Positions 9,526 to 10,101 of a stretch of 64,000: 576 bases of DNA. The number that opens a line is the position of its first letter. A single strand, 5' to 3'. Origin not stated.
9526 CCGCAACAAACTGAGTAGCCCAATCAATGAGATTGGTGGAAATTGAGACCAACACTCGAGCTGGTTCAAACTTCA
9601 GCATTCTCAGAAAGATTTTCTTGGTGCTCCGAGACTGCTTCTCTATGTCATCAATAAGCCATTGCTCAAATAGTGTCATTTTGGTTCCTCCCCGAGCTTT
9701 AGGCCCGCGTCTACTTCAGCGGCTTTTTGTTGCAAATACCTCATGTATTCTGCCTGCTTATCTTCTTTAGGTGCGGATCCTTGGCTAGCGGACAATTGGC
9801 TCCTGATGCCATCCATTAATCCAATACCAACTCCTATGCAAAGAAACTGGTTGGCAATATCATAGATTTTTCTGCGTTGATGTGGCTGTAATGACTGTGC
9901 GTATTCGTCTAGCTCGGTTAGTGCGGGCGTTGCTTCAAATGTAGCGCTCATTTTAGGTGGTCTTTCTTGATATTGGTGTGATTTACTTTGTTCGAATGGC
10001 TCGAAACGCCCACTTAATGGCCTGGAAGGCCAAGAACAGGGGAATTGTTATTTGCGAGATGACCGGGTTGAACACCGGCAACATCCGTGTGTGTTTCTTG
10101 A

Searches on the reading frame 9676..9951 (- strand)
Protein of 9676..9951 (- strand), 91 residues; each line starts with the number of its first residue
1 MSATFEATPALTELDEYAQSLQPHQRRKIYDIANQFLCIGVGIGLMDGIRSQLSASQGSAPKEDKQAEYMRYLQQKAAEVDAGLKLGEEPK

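Call 47: search_protein_families(library=pfam, proteins=[window:9676-9951:-], max_evalue=0.01)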
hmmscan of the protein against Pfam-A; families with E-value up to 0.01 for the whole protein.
window:9676-9951:- (91 aa): 1 family
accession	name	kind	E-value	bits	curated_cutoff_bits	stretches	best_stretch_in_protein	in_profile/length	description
PF02319.26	E2F_TDP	-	0.0014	18.7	25.7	1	8-40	20-51/65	E2F/DP family winged-helix DNA-binding domain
